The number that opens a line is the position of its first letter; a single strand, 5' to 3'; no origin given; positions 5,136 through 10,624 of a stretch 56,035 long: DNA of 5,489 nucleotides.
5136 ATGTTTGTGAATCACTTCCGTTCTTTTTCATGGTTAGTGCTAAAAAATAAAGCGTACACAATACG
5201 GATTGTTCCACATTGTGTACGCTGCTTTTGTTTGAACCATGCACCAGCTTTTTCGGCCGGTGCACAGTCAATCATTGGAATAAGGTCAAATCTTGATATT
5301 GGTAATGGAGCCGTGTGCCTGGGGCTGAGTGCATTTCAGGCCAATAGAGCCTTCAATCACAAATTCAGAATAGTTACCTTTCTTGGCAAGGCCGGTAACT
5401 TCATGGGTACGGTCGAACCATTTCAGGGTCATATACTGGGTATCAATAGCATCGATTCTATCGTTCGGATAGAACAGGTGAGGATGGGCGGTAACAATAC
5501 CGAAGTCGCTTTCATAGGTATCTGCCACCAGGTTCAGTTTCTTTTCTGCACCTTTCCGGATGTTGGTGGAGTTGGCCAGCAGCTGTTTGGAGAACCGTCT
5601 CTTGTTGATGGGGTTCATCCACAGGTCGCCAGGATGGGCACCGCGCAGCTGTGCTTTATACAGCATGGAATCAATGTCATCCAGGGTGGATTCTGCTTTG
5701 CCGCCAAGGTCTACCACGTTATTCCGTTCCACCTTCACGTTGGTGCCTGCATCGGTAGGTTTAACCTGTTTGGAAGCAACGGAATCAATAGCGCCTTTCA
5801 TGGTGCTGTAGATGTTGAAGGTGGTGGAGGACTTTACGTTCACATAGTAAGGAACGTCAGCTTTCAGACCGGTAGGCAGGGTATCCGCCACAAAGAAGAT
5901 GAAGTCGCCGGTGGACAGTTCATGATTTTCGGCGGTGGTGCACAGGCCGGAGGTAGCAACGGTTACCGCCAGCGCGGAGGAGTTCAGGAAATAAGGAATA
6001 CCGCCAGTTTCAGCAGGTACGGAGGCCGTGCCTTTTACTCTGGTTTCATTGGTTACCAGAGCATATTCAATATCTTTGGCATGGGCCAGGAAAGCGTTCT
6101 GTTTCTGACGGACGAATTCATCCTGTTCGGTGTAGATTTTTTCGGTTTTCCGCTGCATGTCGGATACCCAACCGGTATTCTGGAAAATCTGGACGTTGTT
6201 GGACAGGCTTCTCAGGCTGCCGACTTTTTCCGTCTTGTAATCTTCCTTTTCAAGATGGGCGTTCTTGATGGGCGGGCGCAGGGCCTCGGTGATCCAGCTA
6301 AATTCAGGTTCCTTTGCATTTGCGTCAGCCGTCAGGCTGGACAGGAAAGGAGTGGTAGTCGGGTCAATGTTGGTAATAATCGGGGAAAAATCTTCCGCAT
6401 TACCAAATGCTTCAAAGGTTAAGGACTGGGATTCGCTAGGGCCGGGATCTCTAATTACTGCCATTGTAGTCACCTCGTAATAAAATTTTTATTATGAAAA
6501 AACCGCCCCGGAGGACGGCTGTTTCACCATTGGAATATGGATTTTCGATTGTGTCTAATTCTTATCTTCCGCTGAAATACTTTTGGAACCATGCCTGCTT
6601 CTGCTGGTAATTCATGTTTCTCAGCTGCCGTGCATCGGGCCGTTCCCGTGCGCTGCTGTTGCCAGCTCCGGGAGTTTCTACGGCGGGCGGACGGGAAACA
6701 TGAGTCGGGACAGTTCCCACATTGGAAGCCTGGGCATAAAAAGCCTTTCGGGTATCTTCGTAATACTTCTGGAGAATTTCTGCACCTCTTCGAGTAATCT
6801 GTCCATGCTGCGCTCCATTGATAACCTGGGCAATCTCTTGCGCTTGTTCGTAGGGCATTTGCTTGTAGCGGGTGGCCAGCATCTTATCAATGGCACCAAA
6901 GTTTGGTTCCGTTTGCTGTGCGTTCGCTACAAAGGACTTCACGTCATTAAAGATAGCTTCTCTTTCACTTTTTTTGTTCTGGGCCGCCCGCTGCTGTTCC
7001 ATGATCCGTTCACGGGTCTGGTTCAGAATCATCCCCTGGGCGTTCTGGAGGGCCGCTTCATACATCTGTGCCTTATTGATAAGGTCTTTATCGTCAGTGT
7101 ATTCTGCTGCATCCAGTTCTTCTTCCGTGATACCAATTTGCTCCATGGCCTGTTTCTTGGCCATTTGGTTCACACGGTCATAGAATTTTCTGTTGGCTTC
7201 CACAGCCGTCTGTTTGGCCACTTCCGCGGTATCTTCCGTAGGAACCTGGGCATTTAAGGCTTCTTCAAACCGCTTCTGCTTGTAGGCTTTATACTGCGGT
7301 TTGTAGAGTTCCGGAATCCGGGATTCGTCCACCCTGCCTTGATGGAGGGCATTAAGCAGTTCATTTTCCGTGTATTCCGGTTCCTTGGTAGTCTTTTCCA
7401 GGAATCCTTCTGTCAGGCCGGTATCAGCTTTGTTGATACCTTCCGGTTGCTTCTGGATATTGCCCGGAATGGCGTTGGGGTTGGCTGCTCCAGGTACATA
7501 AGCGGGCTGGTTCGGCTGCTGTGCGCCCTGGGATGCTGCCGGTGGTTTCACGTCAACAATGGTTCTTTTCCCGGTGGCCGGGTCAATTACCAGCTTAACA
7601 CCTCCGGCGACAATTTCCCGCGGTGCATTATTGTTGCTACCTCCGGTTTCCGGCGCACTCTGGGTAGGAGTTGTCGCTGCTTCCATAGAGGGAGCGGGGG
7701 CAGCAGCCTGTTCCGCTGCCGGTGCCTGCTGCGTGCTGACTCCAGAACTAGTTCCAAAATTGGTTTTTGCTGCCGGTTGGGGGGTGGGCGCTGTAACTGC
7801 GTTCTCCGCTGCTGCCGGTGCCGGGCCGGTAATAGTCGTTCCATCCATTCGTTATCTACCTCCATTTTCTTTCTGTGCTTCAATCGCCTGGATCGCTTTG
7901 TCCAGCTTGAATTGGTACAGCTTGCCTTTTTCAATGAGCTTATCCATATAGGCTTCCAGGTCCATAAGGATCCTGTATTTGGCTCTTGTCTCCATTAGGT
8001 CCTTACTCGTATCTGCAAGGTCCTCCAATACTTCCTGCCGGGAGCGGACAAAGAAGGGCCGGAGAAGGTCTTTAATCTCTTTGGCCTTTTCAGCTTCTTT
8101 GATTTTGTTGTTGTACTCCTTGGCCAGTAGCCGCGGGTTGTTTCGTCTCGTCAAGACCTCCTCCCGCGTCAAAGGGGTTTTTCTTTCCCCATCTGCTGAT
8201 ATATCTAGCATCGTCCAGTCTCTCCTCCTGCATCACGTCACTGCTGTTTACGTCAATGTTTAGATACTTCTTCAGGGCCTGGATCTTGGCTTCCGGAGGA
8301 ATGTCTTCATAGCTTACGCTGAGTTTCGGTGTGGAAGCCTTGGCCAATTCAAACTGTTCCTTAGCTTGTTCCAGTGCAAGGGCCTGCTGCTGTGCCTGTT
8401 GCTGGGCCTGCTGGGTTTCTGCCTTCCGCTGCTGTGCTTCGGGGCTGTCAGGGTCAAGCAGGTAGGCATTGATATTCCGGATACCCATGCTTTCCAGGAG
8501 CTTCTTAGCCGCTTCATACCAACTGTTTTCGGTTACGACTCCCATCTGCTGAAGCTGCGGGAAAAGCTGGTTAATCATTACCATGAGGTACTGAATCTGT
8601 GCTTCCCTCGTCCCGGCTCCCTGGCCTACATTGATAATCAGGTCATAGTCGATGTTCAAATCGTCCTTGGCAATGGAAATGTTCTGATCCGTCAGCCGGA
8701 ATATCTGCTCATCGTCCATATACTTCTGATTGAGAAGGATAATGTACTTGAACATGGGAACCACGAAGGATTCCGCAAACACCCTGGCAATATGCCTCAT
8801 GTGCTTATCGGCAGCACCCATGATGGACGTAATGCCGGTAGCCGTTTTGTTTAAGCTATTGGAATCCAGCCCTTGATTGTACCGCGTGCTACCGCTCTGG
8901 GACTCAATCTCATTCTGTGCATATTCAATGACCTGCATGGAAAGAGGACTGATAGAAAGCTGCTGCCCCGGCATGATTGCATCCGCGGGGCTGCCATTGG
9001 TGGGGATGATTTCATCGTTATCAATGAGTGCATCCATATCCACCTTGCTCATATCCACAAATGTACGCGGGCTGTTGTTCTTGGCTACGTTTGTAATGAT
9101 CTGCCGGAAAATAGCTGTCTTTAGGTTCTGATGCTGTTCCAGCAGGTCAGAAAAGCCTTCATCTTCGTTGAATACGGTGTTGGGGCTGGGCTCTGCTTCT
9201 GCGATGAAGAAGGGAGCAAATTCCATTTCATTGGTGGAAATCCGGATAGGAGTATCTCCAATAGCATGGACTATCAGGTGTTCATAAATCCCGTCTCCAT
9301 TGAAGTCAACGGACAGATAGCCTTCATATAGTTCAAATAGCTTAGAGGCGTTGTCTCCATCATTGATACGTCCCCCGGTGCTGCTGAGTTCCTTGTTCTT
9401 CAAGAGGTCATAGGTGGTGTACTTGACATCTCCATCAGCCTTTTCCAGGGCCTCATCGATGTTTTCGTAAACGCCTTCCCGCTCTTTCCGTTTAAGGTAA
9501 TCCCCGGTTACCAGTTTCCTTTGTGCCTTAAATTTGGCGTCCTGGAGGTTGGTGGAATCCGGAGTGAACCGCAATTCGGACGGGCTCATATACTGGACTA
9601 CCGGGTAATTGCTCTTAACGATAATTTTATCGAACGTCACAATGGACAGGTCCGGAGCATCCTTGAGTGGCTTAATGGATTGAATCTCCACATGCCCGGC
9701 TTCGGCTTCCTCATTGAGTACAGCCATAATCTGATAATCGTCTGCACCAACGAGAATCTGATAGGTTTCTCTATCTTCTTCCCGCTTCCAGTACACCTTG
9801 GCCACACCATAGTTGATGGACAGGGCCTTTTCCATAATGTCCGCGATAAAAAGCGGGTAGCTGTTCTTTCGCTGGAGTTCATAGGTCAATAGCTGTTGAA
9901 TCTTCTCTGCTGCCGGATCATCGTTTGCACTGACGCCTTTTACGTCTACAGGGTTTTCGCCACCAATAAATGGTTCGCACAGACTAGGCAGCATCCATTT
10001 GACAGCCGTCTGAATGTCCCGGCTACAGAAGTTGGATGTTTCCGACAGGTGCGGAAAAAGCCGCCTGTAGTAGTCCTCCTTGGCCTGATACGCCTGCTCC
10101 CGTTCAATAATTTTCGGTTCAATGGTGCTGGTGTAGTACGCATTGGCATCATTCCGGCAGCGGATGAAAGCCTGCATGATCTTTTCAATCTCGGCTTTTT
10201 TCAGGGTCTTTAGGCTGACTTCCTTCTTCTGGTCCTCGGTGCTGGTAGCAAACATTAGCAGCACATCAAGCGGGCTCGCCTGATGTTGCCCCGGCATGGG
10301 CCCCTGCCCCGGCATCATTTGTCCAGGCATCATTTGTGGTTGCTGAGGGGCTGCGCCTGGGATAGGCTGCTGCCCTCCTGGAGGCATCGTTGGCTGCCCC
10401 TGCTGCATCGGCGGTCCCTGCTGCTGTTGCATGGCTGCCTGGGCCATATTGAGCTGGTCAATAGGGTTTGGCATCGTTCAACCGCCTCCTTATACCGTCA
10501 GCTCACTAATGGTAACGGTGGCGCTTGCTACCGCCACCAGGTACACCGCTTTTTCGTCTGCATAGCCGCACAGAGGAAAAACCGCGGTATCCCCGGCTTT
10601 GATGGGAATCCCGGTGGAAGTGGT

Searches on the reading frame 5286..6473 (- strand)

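Call 10: search_protein_families(library=phrogs, proteins=[window:5286-6473:-], max_evalue=0.001)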
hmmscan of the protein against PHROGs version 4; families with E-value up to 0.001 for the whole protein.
window:5286-6473:- (395 aa): 1 family
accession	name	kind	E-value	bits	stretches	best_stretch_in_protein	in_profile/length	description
phrog_1328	-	head and packaging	7.8e-54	184.8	1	22-394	17-307/583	major head protein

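Call 40: search_protein_families(library=pfam, proteins=[window:5286-6473:-], max_evalue=0.01)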
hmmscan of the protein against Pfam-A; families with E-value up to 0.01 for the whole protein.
window:5286-6473:- (395 aa): 1 family
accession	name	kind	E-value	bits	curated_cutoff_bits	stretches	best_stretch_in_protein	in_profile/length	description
PF17236.8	SU10_MCP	-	3.2e-60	204.5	24.1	1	20-394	9-292/292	SU10 major capsid protein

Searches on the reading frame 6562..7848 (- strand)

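Call 10: search_protein_families(library=phrogs, proteins=[window:6562-7848:-], max_evalue=0.001)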
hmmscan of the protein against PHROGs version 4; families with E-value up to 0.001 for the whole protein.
window:6562-7848:- (428 aa): 0 families

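Call 40: search_protein_families(library=pfam, proteins=[window:6562-7848:-], max_evalue=0.01)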
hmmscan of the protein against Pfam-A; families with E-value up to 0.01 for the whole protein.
window:6562-7848:- (428 aa): 1 family
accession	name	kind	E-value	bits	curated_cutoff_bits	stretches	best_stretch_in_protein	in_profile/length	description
PF19974.5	TCAD9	-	0.0051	16.5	40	1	289-379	56-147/429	Ternary complex associated domain 9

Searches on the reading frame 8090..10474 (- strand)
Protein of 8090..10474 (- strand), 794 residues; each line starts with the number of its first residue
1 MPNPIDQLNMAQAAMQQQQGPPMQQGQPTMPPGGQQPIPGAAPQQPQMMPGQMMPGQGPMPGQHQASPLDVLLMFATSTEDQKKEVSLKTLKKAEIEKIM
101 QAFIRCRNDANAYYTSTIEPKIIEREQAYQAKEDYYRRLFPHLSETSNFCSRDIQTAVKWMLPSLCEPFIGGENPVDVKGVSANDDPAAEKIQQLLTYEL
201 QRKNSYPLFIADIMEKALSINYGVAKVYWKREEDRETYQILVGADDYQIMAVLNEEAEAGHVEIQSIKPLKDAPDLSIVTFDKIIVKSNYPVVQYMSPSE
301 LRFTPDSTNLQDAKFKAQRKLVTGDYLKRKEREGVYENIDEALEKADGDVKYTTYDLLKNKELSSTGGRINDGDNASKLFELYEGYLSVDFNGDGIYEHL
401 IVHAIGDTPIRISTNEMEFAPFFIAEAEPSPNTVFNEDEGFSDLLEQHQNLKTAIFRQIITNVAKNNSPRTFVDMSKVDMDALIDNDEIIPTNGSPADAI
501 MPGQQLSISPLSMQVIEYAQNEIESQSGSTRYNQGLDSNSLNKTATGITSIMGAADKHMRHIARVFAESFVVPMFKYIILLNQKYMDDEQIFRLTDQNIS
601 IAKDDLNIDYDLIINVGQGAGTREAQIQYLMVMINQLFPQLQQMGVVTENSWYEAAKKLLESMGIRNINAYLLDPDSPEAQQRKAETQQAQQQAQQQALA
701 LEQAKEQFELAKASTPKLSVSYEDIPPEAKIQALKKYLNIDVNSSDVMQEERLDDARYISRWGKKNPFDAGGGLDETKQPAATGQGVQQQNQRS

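Call 10: search_protein_families(library=phrogs, proteins=[window:8090-10474:-], max_evalue=0.001)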
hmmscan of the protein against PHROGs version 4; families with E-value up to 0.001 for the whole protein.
window:8090-10474:- (794 aa): 3 families
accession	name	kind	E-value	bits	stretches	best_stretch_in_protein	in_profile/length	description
phrog_1216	-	head and packaging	7.8e-93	313.3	1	91-715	8-638/714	portal protein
phrog_156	-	head and packaging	3.8e-15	56.4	1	457-791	329-658/681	portal protein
phrog_332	-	connector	6.8e-15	55.4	1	189-715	107-546/560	head-tail adaptor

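Call 70: search_dna_similar(query=window:8093-10474:-, collection=phages, mode=protein, max_evalue=0.00001, max_rows=12)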
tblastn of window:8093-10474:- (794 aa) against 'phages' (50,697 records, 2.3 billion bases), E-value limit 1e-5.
Records with a match: 380; places in all: 382; records where one place covers at least 80% of the query: 0.
Best place of each record, by identity: <60% 380.
By first word of the organism name: Pseudomonas 115; Vibrio 50; Escherichia 42; Rhizobium 18; Salmonella 17; Pectobacterium 14; Aeromonas 10; Erwinia 10; Sulfitobacter 9; Proteus 8; and 28 more.
By host as written in the record: Pseudomonas aeruginosa 39; - 31; Pseudomonas aeruginosa PAO1 16; Escherichia coli 15; Aeromonas hydrophila 8; Sulfitobacter sp. CB2047 8; Vibrio splendidus 8; Vibrio parahaemolyticus 7; and 134 more.
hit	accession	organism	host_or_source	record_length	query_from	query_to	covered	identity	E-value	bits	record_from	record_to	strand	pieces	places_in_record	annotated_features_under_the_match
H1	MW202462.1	Caudoviricetes sp.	Manatee Spring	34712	92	678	74%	26.5%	1e-30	136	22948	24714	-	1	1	head to tail connecting protein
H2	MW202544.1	Bacteriophage sp.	Manatee Spring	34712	92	678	74%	26.5%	1e-30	136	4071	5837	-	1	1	head to tail connecting protein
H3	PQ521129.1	Photobacterium phage PhCF1.2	Photobacterium ganghwense CF1.2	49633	86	678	75%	25.1%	5e-37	156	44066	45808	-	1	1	portal protein | terminase large subunit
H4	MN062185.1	Vibrio phage Phriendly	Vibrio natriegens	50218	84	675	75%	25.0%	1e-27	127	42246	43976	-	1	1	portal protein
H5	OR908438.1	Vibrio phage vB_ValC_WD615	Vibrio alginolyticus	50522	84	675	75%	24.8%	1e-28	130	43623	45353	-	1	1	portal protein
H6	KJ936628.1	Vibrio phage VPp1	Vibrio parahaemolyticus VP 17802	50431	84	675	75%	24.8%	1e-28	129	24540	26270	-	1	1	portal protein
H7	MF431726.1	Vibrio phage vB_ValP_IME271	Vibrio alginolyticus IME271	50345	84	675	75%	24.8%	1e-28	129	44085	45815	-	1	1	portal protein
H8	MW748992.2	Vibrio phage vB_ValP_IME234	Vibrio alginolyticus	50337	84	675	75%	24.8%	2e-28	129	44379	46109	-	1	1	portal protein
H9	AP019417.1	Vibrio phage KIT05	Vibrio parahaemolyticus ATCC 17802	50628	84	675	75%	24.8%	2e-28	129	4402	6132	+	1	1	phage portal (connector) protein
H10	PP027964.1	Vibrio phage VpP_43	Vibrio parahaemolyticus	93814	84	675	75%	24.8%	2e-28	129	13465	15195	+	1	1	record has no annotation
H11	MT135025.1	Vibrio phage V07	Vibrio parahaemolyticus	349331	84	675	75%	24.8%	2e-28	129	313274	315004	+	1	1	hypothetical protein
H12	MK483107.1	Vibrio phage vB_VpP_BA6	Vibrio parahaemolyticus 23201444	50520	84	675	75%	24.8%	2e-28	129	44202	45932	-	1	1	portal protein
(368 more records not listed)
